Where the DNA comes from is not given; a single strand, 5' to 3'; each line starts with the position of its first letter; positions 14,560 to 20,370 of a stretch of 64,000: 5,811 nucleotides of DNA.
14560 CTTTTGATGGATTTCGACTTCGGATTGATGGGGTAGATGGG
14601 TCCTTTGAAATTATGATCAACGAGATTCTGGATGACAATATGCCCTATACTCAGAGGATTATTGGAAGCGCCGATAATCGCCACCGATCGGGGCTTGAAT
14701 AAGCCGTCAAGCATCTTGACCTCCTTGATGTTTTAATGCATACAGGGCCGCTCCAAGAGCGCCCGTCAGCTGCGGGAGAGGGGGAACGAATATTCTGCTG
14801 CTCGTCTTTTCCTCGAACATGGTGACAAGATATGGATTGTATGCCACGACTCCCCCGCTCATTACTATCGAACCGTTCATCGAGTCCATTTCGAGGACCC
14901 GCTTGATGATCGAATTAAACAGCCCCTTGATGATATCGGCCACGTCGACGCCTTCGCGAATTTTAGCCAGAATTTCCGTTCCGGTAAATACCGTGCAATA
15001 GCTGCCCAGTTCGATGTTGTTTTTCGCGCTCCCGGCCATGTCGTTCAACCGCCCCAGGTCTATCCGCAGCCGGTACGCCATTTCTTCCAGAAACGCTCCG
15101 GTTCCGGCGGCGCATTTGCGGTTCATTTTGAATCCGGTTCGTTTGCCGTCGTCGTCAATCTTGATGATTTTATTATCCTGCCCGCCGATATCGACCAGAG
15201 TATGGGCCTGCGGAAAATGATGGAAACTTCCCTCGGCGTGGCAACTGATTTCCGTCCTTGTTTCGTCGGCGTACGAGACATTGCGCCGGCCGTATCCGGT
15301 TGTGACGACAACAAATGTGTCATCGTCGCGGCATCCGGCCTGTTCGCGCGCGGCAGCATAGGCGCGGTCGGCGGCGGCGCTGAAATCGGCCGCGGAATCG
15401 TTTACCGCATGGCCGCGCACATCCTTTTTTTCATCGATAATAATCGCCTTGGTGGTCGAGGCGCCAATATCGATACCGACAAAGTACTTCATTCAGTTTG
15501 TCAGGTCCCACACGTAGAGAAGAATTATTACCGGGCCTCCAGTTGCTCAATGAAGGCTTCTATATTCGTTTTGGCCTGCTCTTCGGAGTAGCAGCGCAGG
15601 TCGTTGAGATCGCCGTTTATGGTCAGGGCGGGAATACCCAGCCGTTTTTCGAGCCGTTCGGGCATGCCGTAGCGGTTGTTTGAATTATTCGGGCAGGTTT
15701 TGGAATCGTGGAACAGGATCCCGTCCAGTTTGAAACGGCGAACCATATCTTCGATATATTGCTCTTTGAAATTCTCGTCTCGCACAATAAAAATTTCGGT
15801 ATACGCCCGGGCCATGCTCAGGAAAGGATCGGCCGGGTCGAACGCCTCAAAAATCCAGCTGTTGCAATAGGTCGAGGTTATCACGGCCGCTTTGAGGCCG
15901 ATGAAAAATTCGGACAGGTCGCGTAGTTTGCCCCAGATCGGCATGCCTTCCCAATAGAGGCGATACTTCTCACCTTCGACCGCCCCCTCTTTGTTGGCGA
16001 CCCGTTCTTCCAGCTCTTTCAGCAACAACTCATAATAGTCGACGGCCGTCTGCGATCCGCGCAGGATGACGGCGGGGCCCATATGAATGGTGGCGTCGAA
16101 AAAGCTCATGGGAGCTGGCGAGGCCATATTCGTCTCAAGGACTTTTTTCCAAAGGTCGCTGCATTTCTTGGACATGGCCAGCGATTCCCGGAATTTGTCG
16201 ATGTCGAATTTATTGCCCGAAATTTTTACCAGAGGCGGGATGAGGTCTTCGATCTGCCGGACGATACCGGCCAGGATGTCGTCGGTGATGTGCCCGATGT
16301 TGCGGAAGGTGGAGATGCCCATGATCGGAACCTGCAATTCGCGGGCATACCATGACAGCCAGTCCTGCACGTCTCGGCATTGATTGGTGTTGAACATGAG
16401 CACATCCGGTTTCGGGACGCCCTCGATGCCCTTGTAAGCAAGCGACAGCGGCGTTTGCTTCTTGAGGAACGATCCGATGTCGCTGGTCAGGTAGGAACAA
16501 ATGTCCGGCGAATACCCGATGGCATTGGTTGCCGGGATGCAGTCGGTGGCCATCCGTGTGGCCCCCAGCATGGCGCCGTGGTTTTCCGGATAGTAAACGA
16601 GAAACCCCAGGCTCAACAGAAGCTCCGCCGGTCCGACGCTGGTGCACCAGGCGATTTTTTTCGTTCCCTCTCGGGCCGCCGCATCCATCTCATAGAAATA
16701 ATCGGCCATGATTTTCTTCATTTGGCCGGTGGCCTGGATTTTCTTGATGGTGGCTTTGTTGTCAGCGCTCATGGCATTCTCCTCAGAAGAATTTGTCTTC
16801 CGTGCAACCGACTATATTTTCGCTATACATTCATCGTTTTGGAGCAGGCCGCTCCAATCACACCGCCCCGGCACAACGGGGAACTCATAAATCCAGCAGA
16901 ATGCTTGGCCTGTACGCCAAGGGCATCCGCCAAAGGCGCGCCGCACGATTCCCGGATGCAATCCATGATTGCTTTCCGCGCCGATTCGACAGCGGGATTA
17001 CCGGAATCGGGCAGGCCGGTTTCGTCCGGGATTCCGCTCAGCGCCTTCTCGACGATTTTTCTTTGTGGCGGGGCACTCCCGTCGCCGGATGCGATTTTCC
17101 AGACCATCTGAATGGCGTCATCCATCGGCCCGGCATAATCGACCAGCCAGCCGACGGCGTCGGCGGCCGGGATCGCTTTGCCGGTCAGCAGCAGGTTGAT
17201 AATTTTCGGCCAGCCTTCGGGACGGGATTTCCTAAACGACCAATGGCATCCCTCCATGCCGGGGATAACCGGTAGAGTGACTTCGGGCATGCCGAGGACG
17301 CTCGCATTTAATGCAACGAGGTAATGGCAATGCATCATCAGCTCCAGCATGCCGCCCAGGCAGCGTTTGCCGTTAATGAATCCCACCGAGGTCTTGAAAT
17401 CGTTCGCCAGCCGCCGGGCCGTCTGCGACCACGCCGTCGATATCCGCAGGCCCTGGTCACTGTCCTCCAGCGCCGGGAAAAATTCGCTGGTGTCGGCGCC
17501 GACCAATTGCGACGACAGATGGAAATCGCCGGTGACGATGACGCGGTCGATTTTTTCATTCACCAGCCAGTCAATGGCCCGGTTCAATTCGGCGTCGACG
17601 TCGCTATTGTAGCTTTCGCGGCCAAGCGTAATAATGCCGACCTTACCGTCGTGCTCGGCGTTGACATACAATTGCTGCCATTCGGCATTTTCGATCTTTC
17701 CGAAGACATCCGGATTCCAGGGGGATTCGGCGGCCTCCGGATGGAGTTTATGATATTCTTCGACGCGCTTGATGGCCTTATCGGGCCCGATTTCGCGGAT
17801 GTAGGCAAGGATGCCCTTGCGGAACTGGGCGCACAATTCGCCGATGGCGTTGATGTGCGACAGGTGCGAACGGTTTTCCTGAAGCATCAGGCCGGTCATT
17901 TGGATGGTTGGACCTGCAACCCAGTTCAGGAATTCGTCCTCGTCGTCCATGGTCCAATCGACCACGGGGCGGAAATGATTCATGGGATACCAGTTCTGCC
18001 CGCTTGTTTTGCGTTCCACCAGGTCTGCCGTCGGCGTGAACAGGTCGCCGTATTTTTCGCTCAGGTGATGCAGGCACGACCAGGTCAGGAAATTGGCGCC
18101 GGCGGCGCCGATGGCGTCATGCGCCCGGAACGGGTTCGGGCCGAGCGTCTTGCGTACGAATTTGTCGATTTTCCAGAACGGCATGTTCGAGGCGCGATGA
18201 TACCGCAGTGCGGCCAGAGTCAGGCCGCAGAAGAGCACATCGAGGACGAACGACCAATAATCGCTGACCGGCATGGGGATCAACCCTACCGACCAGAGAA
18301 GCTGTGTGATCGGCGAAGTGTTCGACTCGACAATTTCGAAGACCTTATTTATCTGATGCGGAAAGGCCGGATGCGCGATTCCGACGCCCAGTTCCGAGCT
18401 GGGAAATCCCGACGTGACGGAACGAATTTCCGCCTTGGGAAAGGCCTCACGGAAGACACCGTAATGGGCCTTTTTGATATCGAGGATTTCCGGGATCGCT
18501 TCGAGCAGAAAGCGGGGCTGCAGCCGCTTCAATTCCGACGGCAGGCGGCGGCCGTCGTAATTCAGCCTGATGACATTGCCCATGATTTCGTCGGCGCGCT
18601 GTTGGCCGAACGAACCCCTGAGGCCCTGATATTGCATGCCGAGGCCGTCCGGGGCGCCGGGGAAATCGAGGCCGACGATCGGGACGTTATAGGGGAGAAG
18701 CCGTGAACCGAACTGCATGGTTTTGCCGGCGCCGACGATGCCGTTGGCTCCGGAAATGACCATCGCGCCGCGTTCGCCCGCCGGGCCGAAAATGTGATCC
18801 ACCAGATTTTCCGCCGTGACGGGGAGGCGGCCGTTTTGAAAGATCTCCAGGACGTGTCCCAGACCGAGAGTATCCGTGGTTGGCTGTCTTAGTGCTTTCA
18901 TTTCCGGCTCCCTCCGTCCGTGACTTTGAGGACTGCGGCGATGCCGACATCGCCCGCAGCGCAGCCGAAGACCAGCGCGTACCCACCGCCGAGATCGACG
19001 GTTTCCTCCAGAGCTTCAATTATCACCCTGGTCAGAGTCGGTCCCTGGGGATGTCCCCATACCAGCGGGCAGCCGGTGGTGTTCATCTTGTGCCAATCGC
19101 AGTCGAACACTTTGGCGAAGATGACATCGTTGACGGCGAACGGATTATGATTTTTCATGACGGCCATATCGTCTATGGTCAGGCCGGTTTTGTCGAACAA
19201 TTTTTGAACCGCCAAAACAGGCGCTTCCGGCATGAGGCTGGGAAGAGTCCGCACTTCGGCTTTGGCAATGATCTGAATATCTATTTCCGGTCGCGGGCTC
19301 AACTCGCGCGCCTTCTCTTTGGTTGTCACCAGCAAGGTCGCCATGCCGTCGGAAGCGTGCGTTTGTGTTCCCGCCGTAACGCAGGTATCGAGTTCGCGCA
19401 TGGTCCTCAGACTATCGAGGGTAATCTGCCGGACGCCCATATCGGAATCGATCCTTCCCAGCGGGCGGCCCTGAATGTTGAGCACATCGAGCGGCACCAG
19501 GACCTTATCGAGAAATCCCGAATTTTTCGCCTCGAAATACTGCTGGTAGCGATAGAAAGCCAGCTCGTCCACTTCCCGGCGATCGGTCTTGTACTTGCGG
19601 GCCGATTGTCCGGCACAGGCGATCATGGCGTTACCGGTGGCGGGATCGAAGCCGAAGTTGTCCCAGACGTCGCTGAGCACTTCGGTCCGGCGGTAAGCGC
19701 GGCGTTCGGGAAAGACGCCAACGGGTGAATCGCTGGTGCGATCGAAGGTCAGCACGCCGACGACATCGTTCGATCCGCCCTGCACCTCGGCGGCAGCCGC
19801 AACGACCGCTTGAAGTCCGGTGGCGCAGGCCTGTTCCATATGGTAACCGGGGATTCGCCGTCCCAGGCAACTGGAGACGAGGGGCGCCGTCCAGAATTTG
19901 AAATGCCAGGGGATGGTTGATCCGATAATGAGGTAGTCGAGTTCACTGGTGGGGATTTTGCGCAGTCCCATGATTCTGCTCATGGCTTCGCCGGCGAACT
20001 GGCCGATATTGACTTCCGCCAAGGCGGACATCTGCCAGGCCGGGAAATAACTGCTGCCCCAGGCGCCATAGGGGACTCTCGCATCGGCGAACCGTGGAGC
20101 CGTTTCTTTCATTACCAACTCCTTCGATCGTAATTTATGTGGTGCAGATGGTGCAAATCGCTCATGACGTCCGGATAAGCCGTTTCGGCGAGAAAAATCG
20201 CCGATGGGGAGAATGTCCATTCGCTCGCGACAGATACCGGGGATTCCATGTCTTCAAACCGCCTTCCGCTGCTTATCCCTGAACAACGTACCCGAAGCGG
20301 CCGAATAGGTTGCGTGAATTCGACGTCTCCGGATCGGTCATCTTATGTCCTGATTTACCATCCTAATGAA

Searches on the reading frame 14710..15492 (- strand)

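Call 86: search_protein_families(library=pfam, proteins=[window:14710-15492:-], max_evalue=0.00001)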
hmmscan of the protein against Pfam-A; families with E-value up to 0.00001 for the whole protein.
window:14710-15492:- (261 aa): 1 family
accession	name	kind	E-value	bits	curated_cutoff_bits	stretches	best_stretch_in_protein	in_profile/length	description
PF01869.26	BcrAD_BadFG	-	3.7e-49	168.1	31.5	1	5-252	1-271/271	BadF/BadG/BcrA/BcrD ATPase family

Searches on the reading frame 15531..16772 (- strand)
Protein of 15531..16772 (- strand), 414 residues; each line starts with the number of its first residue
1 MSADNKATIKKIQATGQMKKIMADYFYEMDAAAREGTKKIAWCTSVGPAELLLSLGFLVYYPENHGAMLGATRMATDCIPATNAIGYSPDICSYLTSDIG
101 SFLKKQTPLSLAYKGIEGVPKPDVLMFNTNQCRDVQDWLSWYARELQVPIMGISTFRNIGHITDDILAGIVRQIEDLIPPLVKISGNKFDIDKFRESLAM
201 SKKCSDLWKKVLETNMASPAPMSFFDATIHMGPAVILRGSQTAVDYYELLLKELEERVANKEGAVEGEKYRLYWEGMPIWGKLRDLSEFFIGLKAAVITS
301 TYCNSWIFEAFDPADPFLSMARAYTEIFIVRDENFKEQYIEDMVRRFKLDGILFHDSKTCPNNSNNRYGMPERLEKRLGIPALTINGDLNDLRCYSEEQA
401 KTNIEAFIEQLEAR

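Call 70: search_protein_families(library=pfam, proteins=[window:15531-16772:-], max_evalue=0.00001)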
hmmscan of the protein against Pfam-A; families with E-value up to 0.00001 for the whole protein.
window:15531-16772:- (414 aa): 1 family
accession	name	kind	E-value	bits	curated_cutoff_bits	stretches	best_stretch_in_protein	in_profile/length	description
PF06050.19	HGD-D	-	2e-61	208.9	28.4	1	46-411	3-342/342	2-hydroxyglutaryl-CoA dehydratase, D-component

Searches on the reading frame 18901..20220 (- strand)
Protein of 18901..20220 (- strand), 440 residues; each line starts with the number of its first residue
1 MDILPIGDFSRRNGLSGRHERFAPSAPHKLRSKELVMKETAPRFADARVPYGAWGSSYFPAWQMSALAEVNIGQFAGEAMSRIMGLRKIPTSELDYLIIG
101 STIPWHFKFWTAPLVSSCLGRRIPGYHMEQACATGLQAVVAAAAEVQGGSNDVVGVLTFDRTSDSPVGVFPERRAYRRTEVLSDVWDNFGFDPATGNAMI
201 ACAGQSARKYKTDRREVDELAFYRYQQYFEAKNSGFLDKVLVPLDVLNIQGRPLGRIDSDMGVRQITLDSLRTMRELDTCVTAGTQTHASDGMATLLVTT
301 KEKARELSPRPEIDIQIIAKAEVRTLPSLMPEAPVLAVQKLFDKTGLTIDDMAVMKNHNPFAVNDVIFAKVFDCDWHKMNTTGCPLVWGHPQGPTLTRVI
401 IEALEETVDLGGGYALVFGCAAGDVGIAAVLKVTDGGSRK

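Call 70: search_protein_families(library=pfam, proteins=[window:18901-20220:-], max_evalue=0.00001)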
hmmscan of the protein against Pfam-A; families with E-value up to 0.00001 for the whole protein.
window:18901-20220:- (440 aa): 2 families
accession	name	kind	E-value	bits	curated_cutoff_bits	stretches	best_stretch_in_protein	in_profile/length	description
PF00108.29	Thiolase_N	-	6e-18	65.6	26.4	1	65-301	16-259/260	Thiolase, N-terminal domain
PF02803.24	Thiolase_C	-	7.4e-17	61.6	27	1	317-432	7-122/123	Thiolase, C-terminal domain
